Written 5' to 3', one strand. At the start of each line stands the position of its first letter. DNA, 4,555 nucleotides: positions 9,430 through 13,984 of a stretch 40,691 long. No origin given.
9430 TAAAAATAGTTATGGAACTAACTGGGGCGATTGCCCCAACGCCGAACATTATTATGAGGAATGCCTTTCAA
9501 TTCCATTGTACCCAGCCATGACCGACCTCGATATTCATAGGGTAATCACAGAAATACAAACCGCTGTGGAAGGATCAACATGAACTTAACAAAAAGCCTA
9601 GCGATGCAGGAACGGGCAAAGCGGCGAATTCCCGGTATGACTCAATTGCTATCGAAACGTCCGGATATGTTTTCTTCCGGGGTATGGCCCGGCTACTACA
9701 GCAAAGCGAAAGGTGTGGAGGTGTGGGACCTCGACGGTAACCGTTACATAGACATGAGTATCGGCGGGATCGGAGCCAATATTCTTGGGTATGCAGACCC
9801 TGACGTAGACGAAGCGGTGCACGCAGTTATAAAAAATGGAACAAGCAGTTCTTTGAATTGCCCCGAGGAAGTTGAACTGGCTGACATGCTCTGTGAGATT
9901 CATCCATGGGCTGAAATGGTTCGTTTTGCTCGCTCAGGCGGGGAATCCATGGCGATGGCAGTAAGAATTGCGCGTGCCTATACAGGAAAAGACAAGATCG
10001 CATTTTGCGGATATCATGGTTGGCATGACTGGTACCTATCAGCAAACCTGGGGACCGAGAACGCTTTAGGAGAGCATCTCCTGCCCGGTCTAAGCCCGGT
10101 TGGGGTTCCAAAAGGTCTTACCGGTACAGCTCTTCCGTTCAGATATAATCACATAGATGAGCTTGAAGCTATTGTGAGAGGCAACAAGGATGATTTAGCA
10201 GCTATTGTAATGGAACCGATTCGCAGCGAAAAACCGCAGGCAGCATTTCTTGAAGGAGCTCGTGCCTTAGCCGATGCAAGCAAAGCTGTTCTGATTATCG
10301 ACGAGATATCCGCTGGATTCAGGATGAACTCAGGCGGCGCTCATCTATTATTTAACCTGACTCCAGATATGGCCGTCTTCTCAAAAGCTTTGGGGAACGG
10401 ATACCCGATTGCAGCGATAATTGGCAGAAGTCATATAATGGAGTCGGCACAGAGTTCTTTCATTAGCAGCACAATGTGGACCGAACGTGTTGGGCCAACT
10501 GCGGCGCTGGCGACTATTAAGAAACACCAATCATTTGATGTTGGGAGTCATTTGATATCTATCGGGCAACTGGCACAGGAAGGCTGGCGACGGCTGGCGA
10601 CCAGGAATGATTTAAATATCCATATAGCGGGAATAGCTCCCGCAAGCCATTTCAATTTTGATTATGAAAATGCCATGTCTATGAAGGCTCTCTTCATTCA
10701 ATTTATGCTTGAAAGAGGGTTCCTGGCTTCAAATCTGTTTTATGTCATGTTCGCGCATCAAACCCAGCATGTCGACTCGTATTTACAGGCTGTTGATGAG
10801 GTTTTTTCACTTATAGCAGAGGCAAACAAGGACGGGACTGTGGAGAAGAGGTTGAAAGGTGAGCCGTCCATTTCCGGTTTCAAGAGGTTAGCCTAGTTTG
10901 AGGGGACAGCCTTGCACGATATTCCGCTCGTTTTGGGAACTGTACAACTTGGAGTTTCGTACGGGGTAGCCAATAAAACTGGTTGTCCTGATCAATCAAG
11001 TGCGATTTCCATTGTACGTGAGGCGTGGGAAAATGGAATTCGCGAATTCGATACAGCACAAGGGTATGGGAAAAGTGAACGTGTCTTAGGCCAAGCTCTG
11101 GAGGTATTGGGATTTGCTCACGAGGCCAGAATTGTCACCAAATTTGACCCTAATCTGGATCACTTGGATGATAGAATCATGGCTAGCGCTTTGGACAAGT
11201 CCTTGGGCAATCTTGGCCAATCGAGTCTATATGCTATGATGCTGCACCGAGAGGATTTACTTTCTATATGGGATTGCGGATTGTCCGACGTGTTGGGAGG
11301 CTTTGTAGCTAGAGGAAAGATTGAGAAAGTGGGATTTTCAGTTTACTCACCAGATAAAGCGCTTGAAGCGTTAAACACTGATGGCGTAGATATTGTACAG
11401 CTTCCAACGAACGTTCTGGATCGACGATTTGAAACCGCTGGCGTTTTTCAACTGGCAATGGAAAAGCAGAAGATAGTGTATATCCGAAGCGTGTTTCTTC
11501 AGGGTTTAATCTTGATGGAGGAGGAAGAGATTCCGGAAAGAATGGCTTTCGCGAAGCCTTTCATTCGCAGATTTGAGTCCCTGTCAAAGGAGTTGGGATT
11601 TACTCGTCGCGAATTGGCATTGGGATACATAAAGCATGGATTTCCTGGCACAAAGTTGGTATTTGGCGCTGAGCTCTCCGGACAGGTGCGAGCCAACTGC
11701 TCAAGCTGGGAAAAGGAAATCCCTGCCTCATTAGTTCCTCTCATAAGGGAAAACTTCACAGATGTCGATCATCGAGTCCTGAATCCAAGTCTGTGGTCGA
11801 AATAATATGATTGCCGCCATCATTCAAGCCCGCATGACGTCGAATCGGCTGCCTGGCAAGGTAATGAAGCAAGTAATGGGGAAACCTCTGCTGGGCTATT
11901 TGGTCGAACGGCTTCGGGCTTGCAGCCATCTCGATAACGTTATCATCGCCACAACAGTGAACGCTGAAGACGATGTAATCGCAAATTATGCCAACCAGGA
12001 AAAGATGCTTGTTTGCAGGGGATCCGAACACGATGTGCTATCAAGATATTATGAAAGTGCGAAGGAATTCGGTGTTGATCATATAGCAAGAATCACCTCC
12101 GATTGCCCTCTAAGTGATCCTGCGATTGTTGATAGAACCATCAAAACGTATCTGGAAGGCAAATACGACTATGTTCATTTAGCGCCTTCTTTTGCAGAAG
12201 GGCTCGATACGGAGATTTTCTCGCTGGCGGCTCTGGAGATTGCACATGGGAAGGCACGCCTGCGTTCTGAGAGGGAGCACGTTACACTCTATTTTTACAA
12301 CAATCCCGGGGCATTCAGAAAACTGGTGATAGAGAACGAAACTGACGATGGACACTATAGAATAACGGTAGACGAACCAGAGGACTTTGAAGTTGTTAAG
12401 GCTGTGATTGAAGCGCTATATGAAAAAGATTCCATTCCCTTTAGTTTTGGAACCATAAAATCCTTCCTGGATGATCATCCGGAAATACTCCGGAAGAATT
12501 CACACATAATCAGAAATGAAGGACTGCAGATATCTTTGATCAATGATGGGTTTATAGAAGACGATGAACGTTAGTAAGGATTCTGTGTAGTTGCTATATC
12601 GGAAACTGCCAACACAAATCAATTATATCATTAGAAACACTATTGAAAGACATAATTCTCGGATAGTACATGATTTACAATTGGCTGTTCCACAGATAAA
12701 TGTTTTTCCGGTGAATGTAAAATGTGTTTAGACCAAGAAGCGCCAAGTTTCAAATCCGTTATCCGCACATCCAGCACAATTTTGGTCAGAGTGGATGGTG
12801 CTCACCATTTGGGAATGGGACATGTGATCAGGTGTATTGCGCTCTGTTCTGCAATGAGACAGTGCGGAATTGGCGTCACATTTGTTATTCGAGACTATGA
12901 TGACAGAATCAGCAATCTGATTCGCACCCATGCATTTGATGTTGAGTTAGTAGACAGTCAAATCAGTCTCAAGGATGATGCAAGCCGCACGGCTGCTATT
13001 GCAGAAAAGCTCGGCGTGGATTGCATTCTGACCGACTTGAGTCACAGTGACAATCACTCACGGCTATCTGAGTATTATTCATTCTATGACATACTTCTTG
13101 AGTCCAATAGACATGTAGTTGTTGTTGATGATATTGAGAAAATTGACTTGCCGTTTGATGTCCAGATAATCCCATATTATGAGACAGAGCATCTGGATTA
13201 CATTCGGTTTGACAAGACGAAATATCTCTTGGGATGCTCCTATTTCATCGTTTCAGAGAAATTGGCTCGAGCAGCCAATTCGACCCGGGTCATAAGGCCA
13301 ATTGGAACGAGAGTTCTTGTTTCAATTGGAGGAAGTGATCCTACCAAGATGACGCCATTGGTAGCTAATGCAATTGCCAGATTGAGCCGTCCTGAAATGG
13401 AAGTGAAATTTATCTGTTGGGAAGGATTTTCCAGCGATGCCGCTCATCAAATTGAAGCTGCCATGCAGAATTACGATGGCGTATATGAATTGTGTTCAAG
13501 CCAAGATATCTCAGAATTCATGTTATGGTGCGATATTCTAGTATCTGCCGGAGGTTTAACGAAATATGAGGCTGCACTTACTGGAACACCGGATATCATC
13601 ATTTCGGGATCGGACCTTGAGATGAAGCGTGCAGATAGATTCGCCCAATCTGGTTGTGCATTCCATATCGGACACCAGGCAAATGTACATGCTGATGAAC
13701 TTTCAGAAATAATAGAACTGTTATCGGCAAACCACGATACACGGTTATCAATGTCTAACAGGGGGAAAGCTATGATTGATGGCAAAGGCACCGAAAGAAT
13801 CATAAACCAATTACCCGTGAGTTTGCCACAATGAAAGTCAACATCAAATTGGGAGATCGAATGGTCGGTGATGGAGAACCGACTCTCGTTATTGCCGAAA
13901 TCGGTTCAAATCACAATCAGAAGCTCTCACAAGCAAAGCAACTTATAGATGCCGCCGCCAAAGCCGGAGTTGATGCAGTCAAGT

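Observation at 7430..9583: Gene fusion of an RmlD-like 4-ketoreductase with a PseC-type 4-aminotransferase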

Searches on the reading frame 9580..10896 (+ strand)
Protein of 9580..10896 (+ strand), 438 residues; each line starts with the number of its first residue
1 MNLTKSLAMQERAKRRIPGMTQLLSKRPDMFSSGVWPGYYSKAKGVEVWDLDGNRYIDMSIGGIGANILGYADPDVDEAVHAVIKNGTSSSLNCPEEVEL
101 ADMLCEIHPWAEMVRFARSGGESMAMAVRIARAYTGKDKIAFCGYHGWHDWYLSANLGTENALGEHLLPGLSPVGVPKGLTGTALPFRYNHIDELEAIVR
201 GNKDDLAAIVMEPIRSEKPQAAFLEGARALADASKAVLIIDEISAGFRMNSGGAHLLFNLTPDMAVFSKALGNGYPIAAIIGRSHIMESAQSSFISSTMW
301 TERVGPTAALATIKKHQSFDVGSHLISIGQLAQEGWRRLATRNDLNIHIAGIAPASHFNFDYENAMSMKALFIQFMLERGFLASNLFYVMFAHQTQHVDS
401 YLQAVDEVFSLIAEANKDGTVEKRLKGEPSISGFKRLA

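Call 3: search_protein_families(library=pfam, proteins=[window:9580-10896:+])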
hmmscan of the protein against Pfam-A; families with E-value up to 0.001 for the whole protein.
window:9580-10896:+ (438 aa): 1 family
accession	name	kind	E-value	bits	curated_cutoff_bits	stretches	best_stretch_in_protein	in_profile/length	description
PF00202.27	Aminotran_3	-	2.8e-42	145.3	30.5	1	39-344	12-334/403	Aminotransferase class-III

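Call 4: search_protein_families(library=ncbifam, proteins=[window:9580-10896:+])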
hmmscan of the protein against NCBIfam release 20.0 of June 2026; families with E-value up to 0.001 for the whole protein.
window:9580-10896:+ (438 aa): 67 families (the best 25 are shown)
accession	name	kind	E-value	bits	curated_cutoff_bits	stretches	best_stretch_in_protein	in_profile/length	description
NF004856.0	PRK06209.1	equivalog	3.3e-75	253.3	486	1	2-437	7-440/450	glutamate-1-semialdehyde 2,1-aminomutase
NF041362.1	GntE_guanitoxin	equivalog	6.3e-68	229.3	525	1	2-360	4-369/426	guanitoxin biosynthesis PLP-dependent transaminase GntE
NF000818.0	PRK00062.1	subfamily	1.1e-64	218.8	398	1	2-411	2-426/429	glutamate-1-semialdehyde 2,1-aminomutase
TIGR00713.1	hemL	equivalog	8.1e-61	205.9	527.3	1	32-410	26-421/423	glutamate-1-semialdehyde 2,1-aminomutase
NF009055.0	PRK12389.1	equivalog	6e-53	180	637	1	1-413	1-429/431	glutamate-1-semialdehyde 2,1-aminomutase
TIGR00707.1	argD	subfamily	9.6e-34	116.8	410.05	1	40-336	13-306/381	acetylornithine/succinylornithine family transaminase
NF001864.0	PRK00615.1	equivalog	1.3e-33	116.2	706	1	32-312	31-315/433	glutamate-1-semialdehyde aminotransferase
NF004426.0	PRK05769.1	equivalog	1.4e-32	113.1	552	1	41-380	41-402/441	acetyl ornithine aminotransferase family protein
NF002874.0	PRK03244.1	equivalog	5.1e-32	111.1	457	1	41-336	30-319/399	acetylornithine transaminase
NF005376.0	PRK06918.1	equivalog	6.6e-32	110.5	676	2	18-147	15-153/451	4-aminobutyrate--2-oxoglutarate transaminase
NF004714.0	PRK06058.1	subfamily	9e-32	110.3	639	2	203-345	221-368/447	4-aminobutyrate--2-oxoglutarate transaminase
TIGR00700.1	GABAtrnsam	equivalog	7.9e-30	103.8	506.65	1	37-315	16-312/420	4-aminobutyrate--2-oxoglutarate transaminase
NF049939.1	HyAminethphonNHLyPbfA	equivalog_domain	2.1e-29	102.3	525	1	41-352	48-371/442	(R)-1-hydroxy-2-aminoethylphosphonate ammonia-lyase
NF049976.1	AmadipTransam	equivalog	2.6e-29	102.4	650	1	36-321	14-311/416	2-aminoadipate transaminase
NF005993.0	PRK08117.1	subfamily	3.1e-29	101.9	574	2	202-350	204-357/433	aspartate aminotransferase family protein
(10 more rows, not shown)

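Call 48: search_solved_structures(query=window:9580-10896:+, max_evalue=1e-25)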
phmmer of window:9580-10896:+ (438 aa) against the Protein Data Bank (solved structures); distinct sequences matched with E-value up to 1e-25: 28.
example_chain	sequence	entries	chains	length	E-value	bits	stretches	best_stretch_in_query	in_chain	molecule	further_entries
2cfb_A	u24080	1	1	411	1.1e-47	166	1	32-328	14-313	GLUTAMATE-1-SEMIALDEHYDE 2,1-AMINOMUTASE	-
3fq7_A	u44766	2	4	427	3.5e-47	164.4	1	31-408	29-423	Glutamate-1-semialdehyde 2,1-aminomutase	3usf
2hoy_A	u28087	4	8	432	3.6e-47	164.4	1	31-408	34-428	Glutamate-1-semialdehyde 2,1-aminomutase (GSAM) apo-form | Glutamate-1-semialdehyde 2,1-aminomutase (GSAM) pmp-form | Glutamate-1-semialdehyde 2,1-aminomutase (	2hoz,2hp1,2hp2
3fq8_A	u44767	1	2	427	4.8e-47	164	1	31-408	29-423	Glutamate-1-semialdehyde 2,1-aminomutase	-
2gsa_A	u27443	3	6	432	6.9e-47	163.5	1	31-408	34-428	GLUTAMATE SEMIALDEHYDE AMINOTRANSFERASE | PROTEIN (GLUTAMATE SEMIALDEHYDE AMINOTRANSFERASE)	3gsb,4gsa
3fqa_A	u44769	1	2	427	9.1e-47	163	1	31-408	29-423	Glutamate-1-semialdehyde 2,1-aminomutase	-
5hdm_A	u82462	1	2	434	1.1e-44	156.2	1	12-320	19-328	Glutamate-1-semialdehyde 2,1-aminomutase 1, chloroplastic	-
6w80_A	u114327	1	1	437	3.2e-44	154.7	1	1-310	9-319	Glutamate-1-semialdehyde 2,1-aminomutase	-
5i92_A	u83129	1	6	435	4.6e-42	147.6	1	4-290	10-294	Glutamate-1-semialdehyde 2,1-aminomutase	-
3l44_A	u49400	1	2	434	1.8e-41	145.6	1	3-414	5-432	Glutamate-1-semialdehyde 2,1-aminomutase 1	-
3bs8_A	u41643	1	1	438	3.1e-41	144.8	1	32-413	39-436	Glutamate-1-semialdehyde 2,1-aminomutase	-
3k28_A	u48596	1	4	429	8.2e-41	143.4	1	4-404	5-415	Glutamate-1-semialdehyde 2,1-aminomutase 2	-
2e7u_A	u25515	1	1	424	1.8e-39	139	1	9-314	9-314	Glutamate-1-semialdehyde 2,1-aminomutase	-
6k8h_A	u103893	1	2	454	1.2e-38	136.3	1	9-288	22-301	Aminotransferase class-III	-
4e77_A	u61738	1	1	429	4.1e-38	134.5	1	5-403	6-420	Glutamate-1-semialdehyde 2,1-aminomutase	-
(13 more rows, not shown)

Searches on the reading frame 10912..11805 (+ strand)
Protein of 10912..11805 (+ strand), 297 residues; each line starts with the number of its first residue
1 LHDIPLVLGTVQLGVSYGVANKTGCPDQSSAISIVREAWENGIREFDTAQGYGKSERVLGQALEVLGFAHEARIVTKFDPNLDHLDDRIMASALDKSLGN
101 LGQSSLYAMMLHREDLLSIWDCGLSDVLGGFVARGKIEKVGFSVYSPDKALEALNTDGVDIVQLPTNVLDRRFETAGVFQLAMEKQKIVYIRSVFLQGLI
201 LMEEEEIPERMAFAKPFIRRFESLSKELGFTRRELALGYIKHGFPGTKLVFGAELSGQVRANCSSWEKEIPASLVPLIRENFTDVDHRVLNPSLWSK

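Call 3: search_protein_families(library=pfam, proteins=[window:10912-11805:+])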
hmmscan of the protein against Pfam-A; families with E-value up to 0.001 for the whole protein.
window:10912-11805:+ (297 aa): 1 family
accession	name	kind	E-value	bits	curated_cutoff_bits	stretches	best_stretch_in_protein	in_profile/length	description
PF00248.27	Aldo_ket_red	-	1.2e-25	90.6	24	1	5-279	1-287/291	Aldo/keto reductase family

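Call 4: search_protein_families(library=ncbifam, proteins=[window:10912-11805:+])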
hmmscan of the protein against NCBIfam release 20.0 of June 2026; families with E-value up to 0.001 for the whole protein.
window:10912-11805:+ (297 aa): 3 families
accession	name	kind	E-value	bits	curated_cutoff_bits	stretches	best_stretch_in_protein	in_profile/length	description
NF011432.0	PRK14863.1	equivalog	2.6e-13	50.2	244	1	6-218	8-217/292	bifunctional regulator KidO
NF049922.1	MethglyxlRedYdjG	equivalog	1.1e-12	47.7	550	1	8-285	18-324/326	NADH-dependent methylglyoxal reductase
NF007695.0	PRK10376.1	subfamily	0.00012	21.3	280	1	25-169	35-191/290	oxidoreductase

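Call 49: search_solved_structures(query=window:10912-11805:+, max_evalue=1e-12)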
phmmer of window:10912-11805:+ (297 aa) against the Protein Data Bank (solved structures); distinct sequences matched with E-value up to 1e-12: 0.

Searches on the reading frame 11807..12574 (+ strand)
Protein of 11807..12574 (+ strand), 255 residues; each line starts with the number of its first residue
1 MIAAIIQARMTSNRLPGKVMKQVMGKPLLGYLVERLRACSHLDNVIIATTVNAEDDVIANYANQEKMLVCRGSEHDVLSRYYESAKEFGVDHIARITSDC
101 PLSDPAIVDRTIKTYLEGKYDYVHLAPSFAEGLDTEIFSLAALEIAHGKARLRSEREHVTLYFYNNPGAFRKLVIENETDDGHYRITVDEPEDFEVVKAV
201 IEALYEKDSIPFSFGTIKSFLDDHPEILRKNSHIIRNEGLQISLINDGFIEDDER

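Call 3: search_protein_families(library=pfam, proteins=[window:11807-12574:+])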
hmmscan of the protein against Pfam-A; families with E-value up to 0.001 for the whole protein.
window:11807-12574:+ (255 aa): 2 families
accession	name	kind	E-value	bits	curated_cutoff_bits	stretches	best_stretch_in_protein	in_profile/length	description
PF02348.25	CTP_transf_3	-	4.8e-31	108.7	22.6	1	3-175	1-174/217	Cytidylyltransferase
PF12804.13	NTP_transf_3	-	0.00041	21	27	0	17-123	15-119/160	MobA-like NTP transferase domain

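Call 4: search_protein_families(library=ncbifam, proteins=[window:11807-12574:+])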
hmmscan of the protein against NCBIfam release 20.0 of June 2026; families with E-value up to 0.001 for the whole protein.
window:11807-12574:+ (255 aa): 8 families
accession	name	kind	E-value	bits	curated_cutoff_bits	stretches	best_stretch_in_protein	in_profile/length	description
NF003952.0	PRK05450.1-5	subfamily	1e-14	54.3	193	1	2-119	3-120/250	3-deoxy-manno-octulosonate cytidylyltransferase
NF009905.0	PRK13368.1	subfamily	4.3e-14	52.4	255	1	2-117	3-116/243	3-deoxy-manno-octulosonate cytidylyltransferase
NF003950.0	PRK05450.1-3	subfamily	2.2e-09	37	234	1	3-137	4-132/248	3-deoxy-manno-octulosonate cytidylyltransferase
NF003948.0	PRK05450.1-1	equivalog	5.7e-09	35.5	281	1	4-126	8-131/248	3-deoxy-manno-octulosonate cytidylyltransferase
TIGR00466.1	kdsB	equivalog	3.1e-08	33.3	155.2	1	4-111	5-112/241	3-deoxy-manno-octulosonate cytidylyltransferase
TIGR03584.1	PseF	equivalog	1.3e-07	31.5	205.7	1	4-61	2-59/222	pseudaminic acid cytidylyltransferase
NF001183.0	PRK00155.1-3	subfamily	0.0002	20.7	166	1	4-74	9-82/237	D-ribitol-5-phosphate cytidylyltransferase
NF010936.0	PRK14356.1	equivalog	0.0002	20.4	666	1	3-122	12-130/456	bifunctional UDP-N-acetylglucosamine diphosphorylase/glucosamine-1-phosphate N-acetyltransferase GlmU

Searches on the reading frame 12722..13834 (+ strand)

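Call 3: search_protein_families(library=pfam, proteins=[window:12722-13834:+])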
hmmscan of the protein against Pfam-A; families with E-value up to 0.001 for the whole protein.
window:12722-13834:+ (370 aa): 0 families

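Call 4: search_protein_families(library=ncbifam, proteins=[window:12722-13834:+])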
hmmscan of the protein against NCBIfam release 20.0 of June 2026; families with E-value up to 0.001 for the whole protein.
window:12722-13834:+ (370 aa): 2 families
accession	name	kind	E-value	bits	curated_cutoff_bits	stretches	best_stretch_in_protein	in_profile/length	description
TIGR03590.1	PseG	equivalog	4.9e-38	131.3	153.55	1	19-295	2-268/280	UDP-2,4-diacetamido-2,4,6-trideoxy-beta-L-altropyranose hydrolase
TIGR01133.1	murG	equivalog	3e-06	26.5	250.25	1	192-363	180-352/353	undecaprenyldiphospho-muramoylpentapeptide beta-N-acetylglucosaminyltransferase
